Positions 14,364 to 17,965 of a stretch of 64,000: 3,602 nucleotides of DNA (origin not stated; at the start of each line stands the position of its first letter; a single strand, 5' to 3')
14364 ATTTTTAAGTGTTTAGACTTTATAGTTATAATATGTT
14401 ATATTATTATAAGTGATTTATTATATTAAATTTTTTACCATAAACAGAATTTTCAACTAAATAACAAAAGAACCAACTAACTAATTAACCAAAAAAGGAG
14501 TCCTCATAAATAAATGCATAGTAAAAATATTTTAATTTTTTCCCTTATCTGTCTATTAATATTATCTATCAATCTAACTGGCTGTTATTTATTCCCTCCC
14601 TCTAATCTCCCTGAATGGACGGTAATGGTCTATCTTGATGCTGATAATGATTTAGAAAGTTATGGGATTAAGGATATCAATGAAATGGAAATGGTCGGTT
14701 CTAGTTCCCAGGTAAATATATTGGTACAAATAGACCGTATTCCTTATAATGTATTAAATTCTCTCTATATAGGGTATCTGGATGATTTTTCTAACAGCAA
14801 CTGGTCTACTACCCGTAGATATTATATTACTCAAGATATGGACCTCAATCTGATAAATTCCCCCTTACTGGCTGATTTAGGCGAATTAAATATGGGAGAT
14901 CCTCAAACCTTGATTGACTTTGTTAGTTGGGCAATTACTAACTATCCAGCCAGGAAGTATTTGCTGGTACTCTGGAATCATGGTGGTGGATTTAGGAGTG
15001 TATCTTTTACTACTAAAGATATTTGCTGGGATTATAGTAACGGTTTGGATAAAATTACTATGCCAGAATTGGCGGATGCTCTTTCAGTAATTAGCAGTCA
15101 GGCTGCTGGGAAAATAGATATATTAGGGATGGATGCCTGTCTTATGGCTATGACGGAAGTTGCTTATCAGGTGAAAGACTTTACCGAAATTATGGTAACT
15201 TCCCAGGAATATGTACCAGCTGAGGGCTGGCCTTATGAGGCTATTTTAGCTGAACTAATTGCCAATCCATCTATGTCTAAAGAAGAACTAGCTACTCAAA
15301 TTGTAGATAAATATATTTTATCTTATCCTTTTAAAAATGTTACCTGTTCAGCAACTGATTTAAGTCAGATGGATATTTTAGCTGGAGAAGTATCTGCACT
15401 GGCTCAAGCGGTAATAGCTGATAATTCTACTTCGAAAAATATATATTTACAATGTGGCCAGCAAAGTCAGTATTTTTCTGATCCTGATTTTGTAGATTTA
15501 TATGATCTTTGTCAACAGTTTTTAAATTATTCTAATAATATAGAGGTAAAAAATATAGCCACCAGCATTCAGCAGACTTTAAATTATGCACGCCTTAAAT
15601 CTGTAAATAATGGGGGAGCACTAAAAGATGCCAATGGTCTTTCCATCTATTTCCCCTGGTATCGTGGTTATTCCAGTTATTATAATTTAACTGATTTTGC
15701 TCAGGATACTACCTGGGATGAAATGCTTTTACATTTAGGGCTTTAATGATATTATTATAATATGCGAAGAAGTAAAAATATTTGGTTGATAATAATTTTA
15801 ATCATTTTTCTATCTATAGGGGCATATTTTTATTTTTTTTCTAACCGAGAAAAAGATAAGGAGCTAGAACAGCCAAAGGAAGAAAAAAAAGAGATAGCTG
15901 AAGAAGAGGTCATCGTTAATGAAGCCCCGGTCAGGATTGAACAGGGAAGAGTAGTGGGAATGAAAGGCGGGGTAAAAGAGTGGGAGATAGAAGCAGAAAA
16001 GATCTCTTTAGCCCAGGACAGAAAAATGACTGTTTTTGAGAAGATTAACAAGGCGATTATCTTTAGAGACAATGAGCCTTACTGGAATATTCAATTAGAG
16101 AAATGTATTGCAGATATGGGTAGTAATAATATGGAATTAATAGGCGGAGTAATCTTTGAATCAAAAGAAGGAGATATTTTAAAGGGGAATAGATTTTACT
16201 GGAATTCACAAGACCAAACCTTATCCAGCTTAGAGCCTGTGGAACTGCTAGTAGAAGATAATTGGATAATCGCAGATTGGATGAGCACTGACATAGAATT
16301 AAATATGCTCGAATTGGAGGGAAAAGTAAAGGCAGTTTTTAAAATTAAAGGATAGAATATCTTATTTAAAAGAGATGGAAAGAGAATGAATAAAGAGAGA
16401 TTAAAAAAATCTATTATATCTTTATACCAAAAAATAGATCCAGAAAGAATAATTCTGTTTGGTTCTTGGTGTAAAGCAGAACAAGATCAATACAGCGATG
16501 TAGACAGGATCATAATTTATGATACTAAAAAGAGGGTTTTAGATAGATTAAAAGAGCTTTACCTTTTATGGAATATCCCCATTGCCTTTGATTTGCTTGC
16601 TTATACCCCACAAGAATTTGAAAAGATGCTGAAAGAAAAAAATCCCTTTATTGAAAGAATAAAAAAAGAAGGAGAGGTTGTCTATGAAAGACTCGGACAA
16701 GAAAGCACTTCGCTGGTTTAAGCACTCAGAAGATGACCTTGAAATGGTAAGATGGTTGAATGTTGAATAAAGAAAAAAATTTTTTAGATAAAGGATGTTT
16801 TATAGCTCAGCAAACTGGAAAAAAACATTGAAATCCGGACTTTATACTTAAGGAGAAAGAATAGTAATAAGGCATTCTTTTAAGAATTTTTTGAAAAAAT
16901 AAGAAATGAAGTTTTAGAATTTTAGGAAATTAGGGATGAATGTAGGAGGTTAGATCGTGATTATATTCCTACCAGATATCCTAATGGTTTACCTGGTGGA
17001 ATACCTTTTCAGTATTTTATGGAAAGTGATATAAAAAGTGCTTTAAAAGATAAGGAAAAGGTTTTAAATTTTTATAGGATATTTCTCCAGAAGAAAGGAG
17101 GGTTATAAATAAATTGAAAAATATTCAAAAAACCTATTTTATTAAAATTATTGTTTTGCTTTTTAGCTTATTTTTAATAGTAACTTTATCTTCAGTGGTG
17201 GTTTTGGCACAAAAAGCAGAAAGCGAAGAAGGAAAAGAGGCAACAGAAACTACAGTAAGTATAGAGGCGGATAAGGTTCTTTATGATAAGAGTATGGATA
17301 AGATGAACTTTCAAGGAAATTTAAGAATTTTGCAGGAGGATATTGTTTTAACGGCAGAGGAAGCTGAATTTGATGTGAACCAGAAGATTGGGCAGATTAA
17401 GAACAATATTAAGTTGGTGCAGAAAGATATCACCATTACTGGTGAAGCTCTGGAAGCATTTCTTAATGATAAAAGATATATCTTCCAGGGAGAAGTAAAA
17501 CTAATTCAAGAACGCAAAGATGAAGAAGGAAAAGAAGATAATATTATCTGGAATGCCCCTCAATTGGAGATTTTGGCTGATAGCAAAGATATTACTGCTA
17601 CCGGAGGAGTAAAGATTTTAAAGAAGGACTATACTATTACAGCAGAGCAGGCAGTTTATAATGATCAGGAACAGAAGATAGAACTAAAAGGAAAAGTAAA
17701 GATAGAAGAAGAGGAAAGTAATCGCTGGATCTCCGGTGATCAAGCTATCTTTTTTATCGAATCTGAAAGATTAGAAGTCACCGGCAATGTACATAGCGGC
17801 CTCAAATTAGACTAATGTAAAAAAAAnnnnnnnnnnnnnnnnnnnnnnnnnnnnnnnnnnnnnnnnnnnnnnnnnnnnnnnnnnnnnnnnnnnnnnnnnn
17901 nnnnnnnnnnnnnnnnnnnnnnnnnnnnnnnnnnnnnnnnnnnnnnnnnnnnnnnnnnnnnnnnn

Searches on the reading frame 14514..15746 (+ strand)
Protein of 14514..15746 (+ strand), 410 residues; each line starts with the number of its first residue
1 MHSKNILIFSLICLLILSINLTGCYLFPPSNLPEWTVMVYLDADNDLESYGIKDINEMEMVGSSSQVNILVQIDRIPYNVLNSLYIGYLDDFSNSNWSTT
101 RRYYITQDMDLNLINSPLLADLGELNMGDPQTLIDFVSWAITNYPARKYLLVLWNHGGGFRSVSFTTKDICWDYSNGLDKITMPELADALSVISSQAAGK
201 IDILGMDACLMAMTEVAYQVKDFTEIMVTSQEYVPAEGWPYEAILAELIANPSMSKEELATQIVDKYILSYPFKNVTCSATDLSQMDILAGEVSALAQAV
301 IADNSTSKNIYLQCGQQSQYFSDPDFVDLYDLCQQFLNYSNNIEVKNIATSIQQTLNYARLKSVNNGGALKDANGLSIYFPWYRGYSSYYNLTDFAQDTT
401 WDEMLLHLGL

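Call 16: search_protein_families(library=pfam, proteins=[window:14514-15746:+], max_evalue=0.00001)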
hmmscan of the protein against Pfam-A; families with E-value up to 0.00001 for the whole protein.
window:14514-15746:+ (410 aa): 1 family
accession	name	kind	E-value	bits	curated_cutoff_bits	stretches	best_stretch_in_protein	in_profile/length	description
PF03415.19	Peptidase_C11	-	3.9e-61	208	25.8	1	39-405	1-356/359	Clostripain family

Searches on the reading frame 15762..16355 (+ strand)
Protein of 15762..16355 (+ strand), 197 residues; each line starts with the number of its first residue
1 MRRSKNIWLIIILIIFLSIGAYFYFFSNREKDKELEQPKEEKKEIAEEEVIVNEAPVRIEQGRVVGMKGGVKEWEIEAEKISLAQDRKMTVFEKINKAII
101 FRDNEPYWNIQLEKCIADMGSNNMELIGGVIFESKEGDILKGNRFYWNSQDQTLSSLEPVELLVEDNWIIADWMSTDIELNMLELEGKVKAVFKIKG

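Call 101: search_protein_families(library=pfam, proteins=[window:15762-16355:+], max_evalue=0.001)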
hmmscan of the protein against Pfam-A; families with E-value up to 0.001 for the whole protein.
window:15762-16355:+ (197 aa): 1 family
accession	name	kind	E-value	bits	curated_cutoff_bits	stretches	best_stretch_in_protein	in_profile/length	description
PF06835.18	LptC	-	1.8e-09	37.9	21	1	67-192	45-173/175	Lipopolysaccharide-assembly, LptC-related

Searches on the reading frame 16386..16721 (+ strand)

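Call 108: search_protein_families(library=pfam, proteins=[window:16386-16721:+], max_evalue=0.001)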
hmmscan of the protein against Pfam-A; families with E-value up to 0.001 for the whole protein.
window:16386-16721:+ (111 aa): 2 families
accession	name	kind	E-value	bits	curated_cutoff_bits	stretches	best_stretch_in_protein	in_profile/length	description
PF18765.7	Polbeta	-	3.5e-08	33.9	26.9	1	10-102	3-90/93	Polymerase beta, Nucleotidyltransferase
PF01909.29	NTP_transf_2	-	3e-05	24.7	21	1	5-80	3-79/93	Nucleotidyltransferase domain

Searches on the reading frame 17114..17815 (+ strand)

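Call 101: search_protein_families(library=pfam, proteins=[window:17114-17815:+], max_evalue=0.001)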
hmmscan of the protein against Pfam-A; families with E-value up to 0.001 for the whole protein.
window:17114-17815:+ (233 aa): 3 families
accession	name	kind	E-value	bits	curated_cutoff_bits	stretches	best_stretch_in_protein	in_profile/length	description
PF03968.19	LptD_N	-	1.6e-11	44.9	20.4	1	108-217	2-111/113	LptA/(LptD N-terminal domain) LPS transport protein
PF06835.18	LptC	-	2e-11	44.2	21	2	21-197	3-172/175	Lipopolysaccharide-assembly, LptC-related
PF13100.11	OstA_2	-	7.5e-09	35.8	21.2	1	47-133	65-151/158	OstA-like protein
